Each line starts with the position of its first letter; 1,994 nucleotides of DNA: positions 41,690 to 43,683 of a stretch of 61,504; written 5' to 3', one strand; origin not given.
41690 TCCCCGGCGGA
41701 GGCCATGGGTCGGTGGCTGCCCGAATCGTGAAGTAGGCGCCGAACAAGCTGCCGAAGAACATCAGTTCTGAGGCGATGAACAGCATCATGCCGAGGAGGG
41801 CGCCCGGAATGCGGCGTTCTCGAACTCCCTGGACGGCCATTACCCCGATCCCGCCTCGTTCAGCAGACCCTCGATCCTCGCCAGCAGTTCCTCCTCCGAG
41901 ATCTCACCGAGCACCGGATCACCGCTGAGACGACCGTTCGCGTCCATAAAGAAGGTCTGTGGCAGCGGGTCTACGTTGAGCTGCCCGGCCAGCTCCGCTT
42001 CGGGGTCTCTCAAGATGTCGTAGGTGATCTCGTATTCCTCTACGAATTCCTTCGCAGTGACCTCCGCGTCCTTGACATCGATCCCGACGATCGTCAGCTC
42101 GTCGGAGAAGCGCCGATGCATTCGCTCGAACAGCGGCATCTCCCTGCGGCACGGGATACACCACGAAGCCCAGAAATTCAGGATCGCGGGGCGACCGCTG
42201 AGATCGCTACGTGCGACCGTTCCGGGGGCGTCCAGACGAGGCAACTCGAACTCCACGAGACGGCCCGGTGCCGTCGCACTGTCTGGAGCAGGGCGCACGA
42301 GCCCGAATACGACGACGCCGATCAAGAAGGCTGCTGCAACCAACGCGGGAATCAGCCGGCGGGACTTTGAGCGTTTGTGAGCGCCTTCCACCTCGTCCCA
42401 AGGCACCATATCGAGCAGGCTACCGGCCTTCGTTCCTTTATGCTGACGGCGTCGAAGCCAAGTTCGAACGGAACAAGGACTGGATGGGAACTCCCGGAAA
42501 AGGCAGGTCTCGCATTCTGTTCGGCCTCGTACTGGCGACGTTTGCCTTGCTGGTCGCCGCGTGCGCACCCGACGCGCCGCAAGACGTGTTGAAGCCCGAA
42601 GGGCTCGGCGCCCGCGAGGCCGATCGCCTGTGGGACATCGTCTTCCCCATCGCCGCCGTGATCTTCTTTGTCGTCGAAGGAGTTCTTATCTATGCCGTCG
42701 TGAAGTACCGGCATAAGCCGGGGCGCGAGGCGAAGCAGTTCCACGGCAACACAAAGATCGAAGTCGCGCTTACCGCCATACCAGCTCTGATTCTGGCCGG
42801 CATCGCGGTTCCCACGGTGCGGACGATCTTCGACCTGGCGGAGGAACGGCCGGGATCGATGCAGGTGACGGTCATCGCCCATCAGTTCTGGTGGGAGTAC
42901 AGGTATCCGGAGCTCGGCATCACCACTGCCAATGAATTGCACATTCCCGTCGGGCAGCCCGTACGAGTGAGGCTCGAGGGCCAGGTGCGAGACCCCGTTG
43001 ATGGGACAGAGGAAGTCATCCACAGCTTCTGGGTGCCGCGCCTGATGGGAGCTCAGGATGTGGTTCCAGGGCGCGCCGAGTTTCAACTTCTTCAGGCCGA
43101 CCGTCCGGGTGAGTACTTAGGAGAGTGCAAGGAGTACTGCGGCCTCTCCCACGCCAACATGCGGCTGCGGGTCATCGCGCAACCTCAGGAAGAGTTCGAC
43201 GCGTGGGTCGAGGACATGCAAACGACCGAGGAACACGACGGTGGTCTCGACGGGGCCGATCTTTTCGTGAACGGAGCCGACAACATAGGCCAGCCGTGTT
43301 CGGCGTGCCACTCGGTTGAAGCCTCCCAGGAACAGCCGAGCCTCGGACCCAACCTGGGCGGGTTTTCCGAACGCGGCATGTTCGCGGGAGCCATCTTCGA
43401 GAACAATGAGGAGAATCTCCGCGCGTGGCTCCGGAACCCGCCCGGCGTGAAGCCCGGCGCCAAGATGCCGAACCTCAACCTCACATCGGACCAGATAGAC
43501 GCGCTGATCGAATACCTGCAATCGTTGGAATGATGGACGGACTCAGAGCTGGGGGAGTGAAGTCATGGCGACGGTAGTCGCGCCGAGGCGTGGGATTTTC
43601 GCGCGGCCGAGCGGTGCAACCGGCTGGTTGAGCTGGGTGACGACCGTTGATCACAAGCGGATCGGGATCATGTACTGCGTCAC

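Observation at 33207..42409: Variant System I cytochrome c maturation set in an actinobacterial context: CcmE Cys/Phe and CcmH SxxC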

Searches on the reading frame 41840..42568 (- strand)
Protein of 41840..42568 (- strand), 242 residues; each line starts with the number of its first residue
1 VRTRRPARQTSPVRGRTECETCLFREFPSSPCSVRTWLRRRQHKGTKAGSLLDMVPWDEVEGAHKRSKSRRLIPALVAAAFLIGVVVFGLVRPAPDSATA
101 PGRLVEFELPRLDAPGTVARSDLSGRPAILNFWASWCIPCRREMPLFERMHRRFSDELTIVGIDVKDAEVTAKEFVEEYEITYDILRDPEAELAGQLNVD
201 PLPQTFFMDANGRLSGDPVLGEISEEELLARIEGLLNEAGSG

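Call 4: search_protein_families(library=pfam, proteins=[window:41840-42568:-], max_evalue=0.01)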
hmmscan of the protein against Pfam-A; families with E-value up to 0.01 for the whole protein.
window:41840-42568:- (242 aa): 5 families
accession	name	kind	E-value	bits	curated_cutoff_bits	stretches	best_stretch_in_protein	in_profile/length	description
PF00578.27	AhpC-TSA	-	2.5e-22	79.5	26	1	105-214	6-121/124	AhpC/TSA family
PF08534.16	Redoxin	-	5.4e-13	49.4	26.6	1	107-215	9-129/148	Redoxin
PF00085.26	Thioredoxin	-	8.6e-10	39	23.5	1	126-175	19-68/103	Thioredoxin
PF13905.12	Thioredoxin_8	-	1.4e-08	35.3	27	1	126-213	2-93/94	Thioredoxin-like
PF13098.12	Thioredoxin_2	-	9.7e-07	29.5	27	1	124-230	4-102/104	Thioredoxin-like domain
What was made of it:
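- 41840..42409 (-): ccmG-like membrane-anchored thioredoxin-fold protein with a WCIPC motif. Its start faces coxII. PF00578 at 2.5e-22 and PF08534 (call 4).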

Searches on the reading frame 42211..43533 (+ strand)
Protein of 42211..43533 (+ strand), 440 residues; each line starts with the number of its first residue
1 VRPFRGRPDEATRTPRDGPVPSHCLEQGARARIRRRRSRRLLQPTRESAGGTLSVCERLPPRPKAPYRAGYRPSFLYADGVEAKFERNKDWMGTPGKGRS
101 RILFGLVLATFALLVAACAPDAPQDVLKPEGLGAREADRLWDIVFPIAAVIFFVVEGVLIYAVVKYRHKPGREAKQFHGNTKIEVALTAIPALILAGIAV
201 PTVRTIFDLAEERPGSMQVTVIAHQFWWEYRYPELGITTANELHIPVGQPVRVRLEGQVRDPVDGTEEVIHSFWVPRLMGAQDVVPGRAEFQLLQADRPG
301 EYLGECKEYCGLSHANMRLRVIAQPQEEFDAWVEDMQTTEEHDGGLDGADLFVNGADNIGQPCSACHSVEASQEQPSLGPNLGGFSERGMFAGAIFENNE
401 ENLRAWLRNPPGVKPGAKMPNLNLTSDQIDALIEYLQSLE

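Call 50: search_protein_families(library=pfam, proteins=[window:42211-43533:+], max_evalue=0.01)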
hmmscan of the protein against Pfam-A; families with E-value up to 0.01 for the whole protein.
window:42211-43533:+ (440 aa): 3 families
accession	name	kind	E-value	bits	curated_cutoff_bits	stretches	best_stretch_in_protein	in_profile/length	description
PF00116.26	COX2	-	7.9e-14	52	22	1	219-320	3-116/120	Cytochrome C oxidase subunit II, periplasmic domain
PF02790.20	COX2_TM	-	6.6e-10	39.5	22.8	1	136-203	18-86/88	Cytochrome C oxidase subunit II, transmembrane domain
PF00034.26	Cytochrom_C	-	2.6e-08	35.5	21.3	1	362-439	11-89/90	Cytochrome c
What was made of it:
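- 42484..43533 (+): coxII with a C-terminal cytochrome c domain (one CXXCH), divergent from ccmG. It is a likely substrate. The start is approximate. PF00116, PF02790 and PF00034 (call 50).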
